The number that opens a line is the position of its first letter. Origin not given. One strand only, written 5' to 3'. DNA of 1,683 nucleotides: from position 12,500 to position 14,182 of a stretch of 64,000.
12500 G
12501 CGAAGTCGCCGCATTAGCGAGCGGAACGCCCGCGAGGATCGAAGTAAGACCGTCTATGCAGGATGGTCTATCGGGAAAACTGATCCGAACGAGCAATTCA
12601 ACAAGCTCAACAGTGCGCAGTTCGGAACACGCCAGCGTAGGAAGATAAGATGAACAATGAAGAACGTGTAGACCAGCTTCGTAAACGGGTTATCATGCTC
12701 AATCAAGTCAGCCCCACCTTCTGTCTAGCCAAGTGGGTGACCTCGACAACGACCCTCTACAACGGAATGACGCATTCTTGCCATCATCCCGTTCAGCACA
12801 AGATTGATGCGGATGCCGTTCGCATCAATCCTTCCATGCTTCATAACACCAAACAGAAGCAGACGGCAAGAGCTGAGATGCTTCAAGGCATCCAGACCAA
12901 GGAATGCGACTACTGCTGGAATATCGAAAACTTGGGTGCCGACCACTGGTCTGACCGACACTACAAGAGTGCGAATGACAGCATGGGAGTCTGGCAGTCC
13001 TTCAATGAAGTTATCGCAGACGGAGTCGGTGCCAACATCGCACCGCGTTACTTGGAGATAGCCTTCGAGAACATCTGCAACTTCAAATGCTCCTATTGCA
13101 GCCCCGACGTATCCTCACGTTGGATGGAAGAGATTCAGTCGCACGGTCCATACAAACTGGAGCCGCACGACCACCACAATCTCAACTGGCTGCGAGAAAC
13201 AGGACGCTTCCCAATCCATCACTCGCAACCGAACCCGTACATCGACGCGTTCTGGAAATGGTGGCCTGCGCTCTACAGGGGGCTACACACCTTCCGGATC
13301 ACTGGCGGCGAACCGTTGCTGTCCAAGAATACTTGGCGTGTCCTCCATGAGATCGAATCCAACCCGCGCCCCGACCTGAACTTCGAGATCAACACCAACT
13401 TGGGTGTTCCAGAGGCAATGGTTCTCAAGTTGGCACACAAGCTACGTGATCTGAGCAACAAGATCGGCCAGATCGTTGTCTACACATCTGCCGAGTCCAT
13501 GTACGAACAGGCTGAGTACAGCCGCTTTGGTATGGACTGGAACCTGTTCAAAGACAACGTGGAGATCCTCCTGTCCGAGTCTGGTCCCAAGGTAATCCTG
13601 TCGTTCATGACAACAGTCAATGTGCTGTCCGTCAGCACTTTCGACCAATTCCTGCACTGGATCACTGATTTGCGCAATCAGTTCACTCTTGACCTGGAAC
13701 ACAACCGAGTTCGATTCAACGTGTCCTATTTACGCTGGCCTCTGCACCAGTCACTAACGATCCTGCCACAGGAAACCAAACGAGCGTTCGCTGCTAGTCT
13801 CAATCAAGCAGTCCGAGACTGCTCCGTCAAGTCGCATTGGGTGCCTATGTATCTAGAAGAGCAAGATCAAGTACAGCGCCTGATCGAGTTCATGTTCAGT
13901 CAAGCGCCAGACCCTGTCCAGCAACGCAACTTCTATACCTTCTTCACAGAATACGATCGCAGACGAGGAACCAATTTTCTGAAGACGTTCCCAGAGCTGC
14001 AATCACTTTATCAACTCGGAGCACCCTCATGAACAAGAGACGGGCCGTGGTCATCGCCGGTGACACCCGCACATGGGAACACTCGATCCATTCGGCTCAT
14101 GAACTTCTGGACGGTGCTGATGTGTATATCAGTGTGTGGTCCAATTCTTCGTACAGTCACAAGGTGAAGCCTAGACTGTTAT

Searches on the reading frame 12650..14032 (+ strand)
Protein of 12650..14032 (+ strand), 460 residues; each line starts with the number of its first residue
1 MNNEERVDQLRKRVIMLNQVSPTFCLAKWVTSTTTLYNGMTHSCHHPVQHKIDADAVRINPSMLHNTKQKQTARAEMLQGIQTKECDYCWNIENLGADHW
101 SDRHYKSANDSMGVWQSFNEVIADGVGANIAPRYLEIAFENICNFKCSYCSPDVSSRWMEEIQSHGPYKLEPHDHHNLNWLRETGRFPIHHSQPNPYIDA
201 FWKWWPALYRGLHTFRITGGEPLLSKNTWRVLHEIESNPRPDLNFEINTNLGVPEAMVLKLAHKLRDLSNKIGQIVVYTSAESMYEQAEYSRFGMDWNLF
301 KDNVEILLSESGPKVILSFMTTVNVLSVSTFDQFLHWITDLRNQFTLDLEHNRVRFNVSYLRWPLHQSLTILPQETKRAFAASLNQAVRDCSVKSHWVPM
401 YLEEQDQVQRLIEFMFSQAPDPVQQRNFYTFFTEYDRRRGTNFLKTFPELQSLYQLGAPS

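Call 11: search_protein_families(library=pfam, proteins=[window:12650-14032:+], max_evalue=0.001)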
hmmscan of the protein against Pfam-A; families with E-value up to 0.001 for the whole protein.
window:12650-14032:+ (460 aa): 1 family
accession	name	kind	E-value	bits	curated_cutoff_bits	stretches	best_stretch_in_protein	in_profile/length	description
PF04055.27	Radical_SAM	-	2e-07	31.8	29.5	1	141-338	5-166/166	Radical SAM superfamily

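Call 30: find_related_loci(query=window:12650-14032:+, collection=viral_contigs, flank=10000)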
Query window:12650-14032:+ (460 aa) in viral_contigs; peptide patterns used: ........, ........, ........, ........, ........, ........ (x = any residue, [..] = any of these).
128 stretches matched a pattern; 122 encode a relative of the query (tblastn E <= 1e-3); the best 80 are kept; 80 distinct loci.
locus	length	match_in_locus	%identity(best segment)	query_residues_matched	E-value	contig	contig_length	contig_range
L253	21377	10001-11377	57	3-457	0e+0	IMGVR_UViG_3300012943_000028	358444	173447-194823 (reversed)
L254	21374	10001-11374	55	1-457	0e+0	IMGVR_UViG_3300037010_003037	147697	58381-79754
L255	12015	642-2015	55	1-457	0e+0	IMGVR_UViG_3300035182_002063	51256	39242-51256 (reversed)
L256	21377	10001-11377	56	3-457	7e-178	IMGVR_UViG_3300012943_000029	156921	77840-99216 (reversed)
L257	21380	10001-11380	53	1-457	2e-175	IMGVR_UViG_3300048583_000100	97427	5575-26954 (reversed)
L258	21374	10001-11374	55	3-457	5e-170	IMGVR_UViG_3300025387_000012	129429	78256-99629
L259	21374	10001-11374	55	3-457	5e-170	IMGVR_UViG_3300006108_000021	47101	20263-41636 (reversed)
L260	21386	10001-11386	50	2-457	6e-164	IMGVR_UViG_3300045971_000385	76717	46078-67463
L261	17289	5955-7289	50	10-453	1e-141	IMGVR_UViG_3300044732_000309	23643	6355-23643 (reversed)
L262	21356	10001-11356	48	4-453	2e-140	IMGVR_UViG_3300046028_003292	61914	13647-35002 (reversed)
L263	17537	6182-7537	48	4-453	2e-140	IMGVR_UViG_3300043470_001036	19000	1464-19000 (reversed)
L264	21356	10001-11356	48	4-453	2e-140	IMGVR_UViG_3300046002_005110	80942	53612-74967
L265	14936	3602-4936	49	10-453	6e-140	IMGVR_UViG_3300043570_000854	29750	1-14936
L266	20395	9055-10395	49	10-455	7e-140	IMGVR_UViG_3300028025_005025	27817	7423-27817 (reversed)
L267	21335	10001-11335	49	10-453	2e-138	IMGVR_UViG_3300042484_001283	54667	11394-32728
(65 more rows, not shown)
